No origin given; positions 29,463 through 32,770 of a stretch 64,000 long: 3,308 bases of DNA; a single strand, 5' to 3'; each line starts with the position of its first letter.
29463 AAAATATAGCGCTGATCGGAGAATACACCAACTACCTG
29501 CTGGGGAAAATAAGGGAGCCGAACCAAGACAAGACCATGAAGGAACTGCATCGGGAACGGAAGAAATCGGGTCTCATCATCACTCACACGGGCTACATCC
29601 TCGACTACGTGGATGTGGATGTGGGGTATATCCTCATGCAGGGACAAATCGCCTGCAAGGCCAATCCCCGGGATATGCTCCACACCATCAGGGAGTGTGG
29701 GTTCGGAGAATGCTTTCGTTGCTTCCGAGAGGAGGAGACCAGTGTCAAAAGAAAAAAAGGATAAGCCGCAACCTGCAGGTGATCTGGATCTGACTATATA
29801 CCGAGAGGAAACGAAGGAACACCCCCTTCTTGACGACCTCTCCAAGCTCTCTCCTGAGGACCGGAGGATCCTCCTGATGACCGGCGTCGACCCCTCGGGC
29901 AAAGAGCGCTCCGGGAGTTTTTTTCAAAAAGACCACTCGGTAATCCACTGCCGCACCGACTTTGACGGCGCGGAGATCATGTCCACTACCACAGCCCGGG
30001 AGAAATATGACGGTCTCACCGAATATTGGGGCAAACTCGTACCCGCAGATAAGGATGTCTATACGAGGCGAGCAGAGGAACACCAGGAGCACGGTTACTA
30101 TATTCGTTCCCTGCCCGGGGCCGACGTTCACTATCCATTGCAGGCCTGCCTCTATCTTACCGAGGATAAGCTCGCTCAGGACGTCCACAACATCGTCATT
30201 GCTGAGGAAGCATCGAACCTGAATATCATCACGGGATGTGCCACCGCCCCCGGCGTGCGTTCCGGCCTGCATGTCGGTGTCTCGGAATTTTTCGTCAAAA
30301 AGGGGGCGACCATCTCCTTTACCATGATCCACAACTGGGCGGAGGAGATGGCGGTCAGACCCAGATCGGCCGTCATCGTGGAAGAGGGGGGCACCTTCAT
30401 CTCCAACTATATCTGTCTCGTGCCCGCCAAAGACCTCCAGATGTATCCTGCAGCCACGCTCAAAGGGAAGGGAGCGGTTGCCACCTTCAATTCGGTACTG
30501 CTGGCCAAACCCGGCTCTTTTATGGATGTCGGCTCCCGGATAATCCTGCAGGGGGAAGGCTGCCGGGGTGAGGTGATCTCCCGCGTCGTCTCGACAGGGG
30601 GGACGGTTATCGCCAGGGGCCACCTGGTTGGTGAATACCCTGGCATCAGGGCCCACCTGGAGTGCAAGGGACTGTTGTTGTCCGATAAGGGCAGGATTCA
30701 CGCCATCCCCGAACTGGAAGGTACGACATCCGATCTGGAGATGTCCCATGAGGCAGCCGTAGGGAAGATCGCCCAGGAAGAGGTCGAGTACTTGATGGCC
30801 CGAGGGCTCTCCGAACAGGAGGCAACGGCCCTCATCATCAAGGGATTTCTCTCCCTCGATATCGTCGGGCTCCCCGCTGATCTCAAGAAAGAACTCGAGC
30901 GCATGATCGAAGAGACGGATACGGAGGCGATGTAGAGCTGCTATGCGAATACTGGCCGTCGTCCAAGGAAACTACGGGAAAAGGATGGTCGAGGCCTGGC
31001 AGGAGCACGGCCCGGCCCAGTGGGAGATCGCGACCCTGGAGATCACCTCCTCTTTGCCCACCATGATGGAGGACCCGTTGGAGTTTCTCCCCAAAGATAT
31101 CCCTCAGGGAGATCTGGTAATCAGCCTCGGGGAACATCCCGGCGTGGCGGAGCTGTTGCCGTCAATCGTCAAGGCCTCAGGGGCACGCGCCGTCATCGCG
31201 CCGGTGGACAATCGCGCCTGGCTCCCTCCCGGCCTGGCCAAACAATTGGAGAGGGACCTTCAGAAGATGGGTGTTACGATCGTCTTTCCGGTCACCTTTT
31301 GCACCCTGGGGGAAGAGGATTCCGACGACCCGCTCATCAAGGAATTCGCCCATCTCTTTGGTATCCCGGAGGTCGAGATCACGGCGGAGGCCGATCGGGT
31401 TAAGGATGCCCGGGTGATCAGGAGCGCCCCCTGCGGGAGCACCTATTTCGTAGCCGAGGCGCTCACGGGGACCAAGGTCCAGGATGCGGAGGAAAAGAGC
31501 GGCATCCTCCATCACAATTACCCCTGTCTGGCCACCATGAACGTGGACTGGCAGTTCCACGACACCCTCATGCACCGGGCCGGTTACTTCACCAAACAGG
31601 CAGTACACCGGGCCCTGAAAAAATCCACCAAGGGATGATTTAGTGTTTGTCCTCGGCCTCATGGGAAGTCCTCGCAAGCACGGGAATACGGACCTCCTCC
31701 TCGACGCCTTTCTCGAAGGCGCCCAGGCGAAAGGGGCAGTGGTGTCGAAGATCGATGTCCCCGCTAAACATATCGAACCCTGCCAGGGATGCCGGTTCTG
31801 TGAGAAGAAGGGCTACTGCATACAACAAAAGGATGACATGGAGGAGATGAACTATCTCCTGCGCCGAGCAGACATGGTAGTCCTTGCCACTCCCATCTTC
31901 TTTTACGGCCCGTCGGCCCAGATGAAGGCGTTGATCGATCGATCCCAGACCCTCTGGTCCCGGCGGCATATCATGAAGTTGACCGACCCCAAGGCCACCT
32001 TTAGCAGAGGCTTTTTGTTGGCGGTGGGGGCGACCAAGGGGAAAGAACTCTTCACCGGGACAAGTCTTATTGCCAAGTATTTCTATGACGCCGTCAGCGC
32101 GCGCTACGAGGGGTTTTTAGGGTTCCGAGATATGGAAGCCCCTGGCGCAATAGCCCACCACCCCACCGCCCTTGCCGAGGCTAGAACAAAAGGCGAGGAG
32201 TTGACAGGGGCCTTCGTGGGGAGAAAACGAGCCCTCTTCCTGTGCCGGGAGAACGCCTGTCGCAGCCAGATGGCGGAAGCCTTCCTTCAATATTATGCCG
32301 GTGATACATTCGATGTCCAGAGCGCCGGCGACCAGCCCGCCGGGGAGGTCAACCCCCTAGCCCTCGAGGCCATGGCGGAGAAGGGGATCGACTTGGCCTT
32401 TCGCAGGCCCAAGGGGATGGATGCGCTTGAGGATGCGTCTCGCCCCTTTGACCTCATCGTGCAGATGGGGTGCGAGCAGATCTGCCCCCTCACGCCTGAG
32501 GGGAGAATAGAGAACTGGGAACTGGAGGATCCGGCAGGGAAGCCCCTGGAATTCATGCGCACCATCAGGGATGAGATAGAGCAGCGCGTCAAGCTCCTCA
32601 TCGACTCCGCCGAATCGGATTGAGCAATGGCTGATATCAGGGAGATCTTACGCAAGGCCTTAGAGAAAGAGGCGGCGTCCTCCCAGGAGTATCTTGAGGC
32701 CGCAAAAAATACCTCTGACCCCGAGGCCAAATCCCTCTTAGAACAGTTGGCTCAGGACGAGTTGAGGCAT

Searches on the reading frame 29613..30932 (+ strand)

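Call 44: search_protein_families(library=pfam, proteins=[window:29613-30932:+], max_evalue=0.00001)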
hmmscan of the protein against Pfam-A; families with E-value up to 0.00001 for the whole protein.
window:29613-30932:+ (440 aa): 1 family
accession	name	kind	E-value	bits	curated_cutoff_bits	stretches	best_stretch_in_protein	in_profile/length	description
PF01458.23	SUFBD_core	-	9.1e-44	150.1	27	1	185-412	6-232/232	SUF system FeS cluster assembly, SufBD core domain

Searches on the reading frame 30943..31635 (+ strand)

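Call 44: search_protein_families(library=pfam, proteins=[window:30943-31635:+], max_evalue=0.00001)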
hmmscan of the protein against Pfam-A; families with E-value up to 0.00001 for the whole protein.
window:30943-31635:+ (231 aa): 1 family
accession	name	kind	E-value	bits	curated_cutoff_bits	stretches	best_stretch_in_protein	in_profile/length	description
PF02593.20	DUF166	-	1.1e-59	202.1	24.4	1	6-226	3-220/221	Domain of unknown function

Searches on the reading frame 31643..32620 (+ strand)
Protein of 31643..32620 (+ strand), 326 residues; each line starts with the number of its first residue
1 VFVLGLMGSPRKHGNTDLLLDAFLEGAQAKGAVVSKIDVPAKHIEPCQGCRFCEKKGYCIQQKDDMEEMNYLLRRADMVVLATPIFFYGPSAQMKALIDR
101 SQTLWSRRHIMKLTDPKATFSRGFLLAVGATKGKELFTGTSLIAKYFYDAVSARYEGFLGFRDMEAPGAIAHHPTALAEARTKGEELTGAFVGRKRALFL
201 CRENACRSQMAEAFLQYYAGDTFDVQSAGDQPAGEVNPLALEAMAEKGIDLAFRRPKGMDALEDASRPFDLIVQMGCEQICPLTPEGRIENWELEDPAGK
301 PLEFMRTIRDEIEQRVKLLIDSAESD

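Call 44: search_protein_families(library=pfam, proteins=[window:31643-32620:+], max_evalue=0.00001)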
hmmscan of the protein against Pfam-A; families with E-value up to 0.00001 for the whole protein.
window:31643-32620:+ (326 aa): 3 families
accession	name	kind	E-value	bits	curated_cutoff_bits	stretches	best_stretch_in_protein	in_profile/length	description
PF03358.20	FMN_red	-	7.5e-21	74.7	24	1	1-106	1-105/152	NADPH-dependent FMN reductase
PF01451.26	LMWPc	-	6.7e-20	72.2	23.2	1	198-319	2-143/144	Low molecular weight phosphotyrosine protein phosphatase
PF02525.22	Flavodoxin_2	-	4.6e-10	40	27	1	3-100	3-102/198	Flavodoxin-like fold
